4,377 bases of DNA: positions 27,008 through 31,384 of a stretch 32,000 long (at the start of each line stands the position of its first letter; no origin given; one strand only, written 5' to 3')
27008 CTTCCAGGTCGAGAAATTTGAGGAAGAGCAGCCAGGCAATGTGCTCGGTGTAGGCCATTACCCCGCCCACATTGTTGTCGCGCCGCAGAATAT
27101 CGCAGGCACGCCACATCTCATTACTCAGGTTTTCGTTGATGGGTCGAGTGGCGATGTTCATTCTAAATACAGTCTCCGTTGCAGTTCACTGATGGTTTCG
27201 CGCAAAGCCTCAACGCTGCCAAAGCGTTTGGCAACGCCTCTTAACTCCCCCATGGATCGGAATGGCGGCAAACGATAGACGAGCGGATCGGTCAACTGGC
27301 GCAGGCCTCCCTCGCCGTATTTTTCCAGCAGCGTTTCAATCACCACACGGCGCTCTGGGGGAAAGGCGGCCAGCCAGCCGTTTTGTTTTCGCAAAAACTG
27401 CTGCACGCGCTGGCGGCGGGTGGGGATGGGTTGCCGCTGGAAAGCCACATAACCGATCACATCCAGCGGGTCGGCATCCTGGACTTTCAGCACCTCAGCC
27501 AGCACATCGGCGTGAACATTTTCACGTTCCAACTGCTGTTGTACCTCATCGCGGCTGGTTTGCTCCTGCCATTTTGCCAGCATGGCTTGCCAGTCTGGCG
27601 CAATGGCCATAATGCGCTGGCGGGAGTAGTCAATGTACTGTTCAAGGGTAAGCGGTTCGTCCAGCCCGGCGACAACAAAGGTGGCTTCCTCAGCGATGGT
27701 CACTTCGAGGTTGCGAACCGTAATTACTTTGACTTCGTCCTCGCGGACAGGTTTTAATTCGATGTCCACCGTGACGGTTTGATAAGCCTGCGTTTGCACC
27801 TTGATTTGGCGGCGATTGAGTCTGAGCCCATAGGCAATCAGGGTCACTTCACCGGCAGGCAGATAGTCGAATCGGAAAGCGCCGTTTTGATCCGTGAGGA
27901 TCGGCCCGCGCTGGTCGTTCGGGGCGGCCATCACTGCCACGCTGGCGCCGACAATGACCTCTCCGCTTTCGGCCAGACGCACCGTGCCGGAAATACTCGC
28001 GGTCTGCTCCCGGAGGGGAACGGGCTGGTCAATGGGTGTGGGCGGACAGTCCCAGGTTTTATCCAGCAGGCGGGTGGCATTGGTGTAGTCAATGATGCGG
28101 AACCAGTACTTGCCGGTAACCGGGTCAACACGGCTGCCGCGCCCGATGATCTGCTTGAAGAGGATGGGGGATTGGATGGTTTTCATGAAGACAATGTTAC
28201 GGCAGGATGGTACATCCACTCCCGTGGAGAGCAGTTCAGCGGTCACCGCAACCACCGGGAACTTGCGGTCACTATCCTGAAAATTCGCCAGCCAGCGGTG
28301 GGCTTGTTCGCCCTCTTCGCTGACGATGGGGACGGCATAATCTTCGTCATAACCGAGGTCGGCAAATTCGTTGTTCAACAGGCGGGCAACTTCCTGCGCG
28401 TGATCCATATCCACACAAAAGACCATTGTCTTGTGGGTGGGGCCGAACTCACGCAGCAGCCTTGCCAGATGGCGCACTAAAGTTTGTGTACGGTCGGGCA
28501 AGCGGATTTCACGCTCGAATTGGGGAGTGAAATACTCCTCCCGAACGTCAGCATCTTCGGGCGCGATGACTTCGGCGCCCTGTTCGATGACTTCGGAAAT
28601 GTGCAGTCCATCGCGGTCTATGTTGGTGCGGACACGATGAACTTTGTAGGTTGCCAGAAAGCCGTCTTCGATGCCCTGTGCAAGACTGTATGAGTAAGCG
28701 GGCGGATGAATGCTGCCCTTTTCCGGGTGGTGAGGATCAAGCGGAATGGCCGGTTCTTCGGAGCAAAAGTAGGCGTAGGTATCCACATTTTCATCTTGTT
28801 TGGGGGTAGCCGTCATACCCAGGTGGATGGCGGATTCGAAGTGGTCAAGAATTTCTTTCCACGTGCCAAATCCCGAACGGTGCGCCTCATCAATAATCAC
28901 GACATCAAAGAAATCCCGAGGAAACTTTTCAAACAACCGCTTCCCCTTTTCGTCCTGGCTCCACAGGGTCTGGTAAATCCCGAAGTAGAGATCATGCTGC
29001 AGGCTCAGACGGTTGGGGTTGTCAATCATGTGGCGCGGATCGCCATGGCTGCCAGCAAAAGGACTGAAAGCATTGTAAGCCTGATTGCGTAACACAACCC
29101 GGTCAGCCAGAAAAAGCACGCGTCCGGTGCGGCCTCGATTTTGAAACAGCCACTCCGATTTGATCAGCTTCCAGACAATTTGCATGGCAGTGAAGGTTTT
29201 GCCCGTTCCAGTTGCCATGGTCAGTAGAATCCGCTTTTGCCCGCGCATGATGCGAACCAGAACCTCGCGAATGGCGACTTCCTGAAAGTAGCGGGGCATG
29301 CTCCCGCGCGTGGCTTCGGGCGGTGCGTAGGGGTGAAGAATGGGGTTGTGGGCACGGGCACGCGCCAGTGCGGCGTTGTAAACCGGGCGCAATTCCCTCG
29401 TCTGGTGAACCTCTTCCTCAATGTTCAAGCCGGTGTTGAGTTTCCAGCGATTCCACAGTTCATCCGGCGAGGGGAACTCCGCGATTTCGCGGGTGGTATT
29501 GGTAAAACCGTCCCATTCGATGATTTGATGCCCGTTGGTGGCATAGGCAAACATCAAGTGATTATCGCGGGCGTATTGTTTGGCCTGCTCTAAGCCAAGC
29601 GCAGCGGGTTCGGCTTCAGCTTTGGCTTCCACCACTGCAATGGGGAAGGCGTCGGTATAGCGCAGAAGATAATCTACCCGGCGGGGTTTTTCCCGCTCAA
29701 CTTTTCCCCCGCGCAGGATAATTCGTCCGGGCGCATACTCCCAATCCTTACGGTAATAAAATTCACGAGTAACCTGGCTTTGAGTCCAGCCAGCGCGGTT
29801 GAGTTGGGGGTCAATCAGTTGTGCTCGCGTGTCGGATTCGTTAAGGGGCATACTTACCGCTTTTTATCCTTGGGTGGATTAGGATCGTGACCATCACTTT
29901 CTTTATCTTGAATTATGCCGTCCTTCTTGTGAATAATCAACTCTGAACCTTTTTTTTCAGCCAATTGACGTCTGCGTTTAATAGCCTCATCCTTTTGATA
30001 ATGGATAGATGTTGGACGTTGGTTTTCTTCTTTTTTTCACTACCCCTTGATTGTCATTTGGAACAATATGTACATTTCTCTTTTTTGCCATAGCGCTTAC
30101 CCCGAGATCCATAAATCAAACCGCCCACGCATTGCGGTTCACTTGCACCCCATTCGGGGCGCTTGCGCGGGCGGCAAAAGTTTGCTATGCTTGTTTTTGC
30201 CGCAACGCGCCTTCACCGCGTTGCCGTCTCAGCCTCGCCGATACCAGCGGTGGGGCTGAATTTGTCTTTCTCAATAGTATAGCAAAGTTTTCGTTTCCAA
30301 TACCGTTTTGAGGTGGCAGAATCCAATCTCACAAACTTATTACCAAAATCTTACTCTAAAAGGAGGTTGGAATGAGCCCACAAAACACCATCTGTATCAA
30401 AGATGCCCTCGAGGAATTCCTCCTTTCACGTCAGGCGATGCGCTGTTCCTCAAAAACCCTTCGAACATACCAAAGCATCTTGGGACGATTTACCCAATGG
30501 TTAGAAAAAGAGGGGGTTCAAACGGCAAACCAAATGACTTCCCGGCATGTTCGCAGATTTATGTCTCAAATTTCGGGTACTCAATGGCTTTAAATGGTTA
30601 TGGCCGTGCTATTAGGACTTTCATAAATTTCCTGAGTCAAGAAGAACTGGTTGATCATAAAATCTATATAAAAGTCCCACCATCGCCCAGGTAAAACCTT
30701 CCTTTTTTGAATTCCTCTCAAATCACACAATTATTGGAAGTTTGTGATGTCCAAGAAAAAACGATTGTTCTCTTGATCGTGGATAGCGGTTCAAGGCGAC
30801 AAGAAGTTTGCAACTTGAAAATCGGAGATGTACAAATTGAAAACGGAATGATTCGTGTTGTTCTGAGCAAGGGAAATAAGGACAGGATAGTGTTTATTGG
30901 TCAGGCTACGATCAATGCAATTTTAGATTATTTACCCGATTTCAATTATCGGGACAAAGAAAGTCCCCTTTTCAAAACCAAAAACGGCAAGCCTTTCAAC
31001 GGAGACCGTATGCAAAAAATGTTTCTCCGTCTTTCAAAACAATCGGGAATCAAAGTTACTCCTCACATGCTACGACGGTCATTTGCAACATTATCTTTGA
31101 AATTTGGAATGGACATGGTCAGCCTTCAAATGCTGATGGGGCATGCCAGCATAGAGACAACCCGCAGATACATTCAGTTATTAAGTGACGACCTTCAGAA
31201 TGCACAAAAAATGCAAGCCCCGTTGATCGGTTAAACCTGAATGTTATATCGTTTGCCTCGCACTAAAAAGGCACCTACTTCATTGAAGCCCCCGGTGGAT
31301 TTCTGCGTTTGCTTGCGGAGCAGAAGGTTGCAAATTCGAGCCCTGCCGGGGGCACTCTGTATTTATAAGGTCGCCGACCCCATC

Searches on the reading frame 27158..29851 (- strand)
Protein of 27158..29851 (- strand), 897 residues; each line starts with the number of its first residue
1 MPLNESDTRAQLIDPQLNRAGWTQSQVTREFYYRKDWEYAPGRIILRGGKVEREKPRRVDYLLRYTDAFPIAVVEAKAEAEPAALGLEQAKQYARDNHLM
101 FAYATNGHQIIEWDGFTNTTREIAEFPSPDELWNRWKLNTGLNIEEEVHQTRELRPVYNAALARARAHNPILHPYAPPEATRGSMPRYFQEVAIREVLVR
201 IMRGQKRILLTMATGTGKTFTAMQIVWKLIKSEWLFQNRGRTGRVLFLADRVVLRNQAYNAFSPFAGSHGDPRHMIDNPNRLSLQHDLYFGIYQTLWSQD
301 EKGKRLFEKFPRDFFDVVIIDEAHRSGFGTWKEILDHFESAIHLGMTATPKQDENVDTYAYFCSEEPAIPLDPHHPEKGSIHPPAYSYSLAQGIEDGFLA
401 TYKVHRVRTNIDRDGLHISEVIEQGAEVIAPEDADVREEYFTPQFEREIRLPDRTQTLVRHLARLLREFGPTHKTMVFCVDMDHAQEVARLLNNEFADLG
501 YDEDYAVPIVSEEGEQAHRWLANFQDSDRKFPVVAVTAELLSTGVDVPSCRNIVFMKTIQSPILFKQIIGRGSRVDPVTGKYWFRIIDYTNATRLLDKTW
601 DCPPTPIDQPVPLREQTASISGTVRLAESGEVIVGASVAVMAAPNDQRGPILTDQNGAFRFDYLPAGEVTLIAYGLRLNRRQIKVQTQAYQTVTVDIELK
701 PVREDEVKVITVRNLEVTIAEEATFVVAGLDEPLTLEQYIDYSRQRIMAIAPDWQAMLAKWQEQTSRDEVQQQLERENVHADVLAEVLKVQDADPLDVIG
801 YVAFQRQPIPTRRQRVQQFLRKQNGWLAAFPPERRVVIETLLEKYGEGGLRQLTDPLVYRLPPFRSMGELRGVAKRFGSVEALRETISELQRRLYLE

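Call 6: search_protein_families(library=padloc, proteins=[window:27158-29851:-], max_evalue=0.01)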
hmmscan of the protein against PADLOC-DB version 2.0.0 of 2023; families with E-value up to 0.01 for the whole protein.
window:27158-29851:- (897 aa): 19 families
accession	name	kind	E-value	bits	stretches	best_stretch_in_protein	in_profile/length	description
PDLC03049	REase_I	-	8.6e-136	452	2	3-604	9-554/807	Type I restriction enzyme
PDLC03047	REase_I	-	1.3e-42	143.7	2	187-578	345-706/1107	Type I restriction enzyme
PDLC03042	REase_I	-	1.6e-37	126.5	1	187-595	446-850/1170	Type I restriction enzyme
PDLC02707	PbeA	-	1.1e-22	78.4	1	176-589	243-629/672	PbeA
PDLC03050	REase_I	-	1e-18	66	1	690-895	8-212/219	Type I restriction enzyme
PDLC02704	PbeA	-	2.6e-17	60.6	2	306-589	377-643/682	PbeA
PDLC03659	mREase_IV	-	3.3e-15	53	1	199-357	233-378/945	Type IV methyl-directed restriction enzyme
PDLC03658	mREase_IV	-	6.4e-14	48.6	2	186-362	223-383/953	Type IV methyl-directed restriction enzyme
PDLC02703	PbeA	-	5.5e-10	36.5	1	180-591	242-615/626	PbeA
PDLC01439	typeIV_DinG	-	1.9e-09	34.7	1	428-555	363-479/575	CAS-IV-A; associated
PDLC03597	REase_MTase_IIG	-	5.8e-09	32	1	185-261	167-236/1646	Type IIG restriction enzyme-methyltransferase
PDLC02706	PbeA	-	1.5e-08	31.7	1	184-404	268-473/722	PbeA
PDLC03048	REase_I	-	4.5e-07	26.4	1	213-358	277-416/976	Type I restriction enzyme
PDLC02705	PbeA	-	5.2e-07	26.2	0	472-558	525-603/691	PbeA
PDLC03040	REase_I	-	0.00015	17.8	0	54-335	130-415/1029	Type I restriction enzyme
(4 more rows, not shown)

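Call 7: search_protein_families(library=pfam, proteins=[window:27158-29851:-], max_evalue=0.01)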
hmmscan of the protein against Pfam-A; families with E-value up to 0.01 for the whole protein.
window:27158-29851:- (897 aa): 10 families
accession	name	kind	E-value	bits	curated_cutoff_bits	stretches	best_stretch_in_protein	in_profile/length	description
PF04851.21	ResIII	-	9.5e-37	126.9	22.5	1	186-351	4-163/164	Type III restriction enzyme, res subunit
PF08463.15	EcoEI_R_C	-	5.4e-21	75.8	24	1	737-895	1-163/163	EcoEI R protein C-terminal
PF18766.7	SWI2_SNF2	-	7.2e-14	52.4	26.7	1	190-397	2-183/221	SWI2/SNF2 ATPase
PF13620.12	CarboxypepD_reg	-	1.2e-12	48.4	32.3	1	619-700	1-82/82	Carboxypeptidase regulatory-like domain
PF00270.35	DEAD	-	2.5e-10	40.8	26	1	190-352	4-162/167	DEAD/DEAH box helicase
PF13715.12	CarbopepD_reg_2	-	1.4e-07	31.9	32.2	1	620-707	1-86/88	CarboxypepD_reg-like domain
PF04313.20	HSDR_N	-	2.2e-07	31.4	25.1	1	3-110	2-187/198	Type I restriction enzyme R protein N terminus (HSDR_N)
PF00271.37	Helicase_C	-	4.9e-07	30.4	23.5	1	461-575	5-109/110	Helicase conserved C-terminal domain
PF13588.12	HSDR_N_2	-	0.0024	18.4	25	1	50-127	30-110/110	Type I restriction enzyme R protein N terminus (HSDR_N)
PF13481.12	AAA_25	-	0.0092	16.1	27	0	198-249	26-79/195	AAA domain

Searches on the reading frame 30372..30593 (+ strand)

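Call 65: search_protein_families(library=ncbifam, proteins=[window:30372-30593:+], max_evalue=0.001)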
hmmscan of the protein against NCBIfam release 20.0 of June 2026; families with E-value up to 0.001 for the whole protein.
window:30372-30593:+ (73 aa): 4 families
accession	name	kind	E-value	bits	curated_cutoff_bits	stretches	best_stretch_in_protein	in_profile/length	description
NF002331.0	PRK01287.1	subfamily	5.9e-05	22.2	371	1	8-59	25-76/365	site-specific tyrosine recombinase XerC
NF040815.2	recomb_XerA_Arch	equivalog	0.0001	22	220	1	14-67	1-50/263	site-specific tyrosine recombinase/integron integrase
TIGR02224.1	recomb_XerC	equivalog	0.00025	20.5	335.15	1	21-68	9-57/295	tyrosine recombinase XerC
NF003462.0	PRK05084.1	equivalog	0.00095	18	267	0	14-57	22-65/360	tyrosine recombinase XerS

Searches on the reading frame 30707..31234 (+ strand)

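Call 65: search_protein_families(library=ncbifam, proteins=[window:30707-31234:+], max_evalue=0.001)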
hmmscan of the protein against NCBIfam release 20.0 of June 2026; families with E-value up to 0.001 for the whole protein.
window:30707-31234:+ (175 aa): 12 families
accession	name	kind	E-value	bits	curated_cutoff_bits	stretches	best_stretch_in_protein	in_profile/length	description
NF040815.2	recomb_XerA_Arch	equivalog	6.2e-44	150.5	220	1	2-166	98-262/263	site-specific tyrosine recombinase/integron integrase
TIGR02224.1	recomb_XerC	equivalog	6.2e-33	114.4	335.15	1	12-168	125-287/295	tyrosine recombinase XerC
TIGR02225.1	recomb_XerD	equivalog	1.3e-29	103.5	329.6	1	5-169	108-285/290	site-specific tyrosine recombinase XerD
NF001399.0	PRK00283.1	subfamily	1.4e-29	103.3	279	1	4-172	117-297/300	tyrosine recombinase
NF002331.0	PRK01287.1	subfamily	3.5e-22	78.9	371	1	15-167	162-321/365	site-specific tyrosine recombinase XerC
NF003462.0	PRK05084.1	equivalog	4.2e-22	78.4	267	1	19-167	199-353/360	tyrosine recombinase XerS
TIGR02249.1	integrase_gron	subfamily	6.8e-21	74.9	265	2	100-161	240-303/315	integron integrase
NF011946.0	PRK15417.1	equivalog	1.2e-12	47.7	435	1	101-160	256-317/337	integron integrase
NF007370.0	PRK09870.1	subfamily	9.1e-09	35.2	221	1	16-155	33-176/200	tyrosine-type DNA invertase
NF040693.1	recomb_GmtY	equivalog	3.5e-06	26.5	340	0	102-165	378-439/441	gamma-mobile-trio recombinase GmtY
NF002685.0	PRK02436.1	equivalog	2.2e-05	24.5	178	1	16-156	113-244/245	site-specific tyrosine recombinase XerD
NF007371.0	PRK09871.1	subfamily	0.0005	19.7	222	1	17-156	28-172/198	tyrosine-type DNA invertase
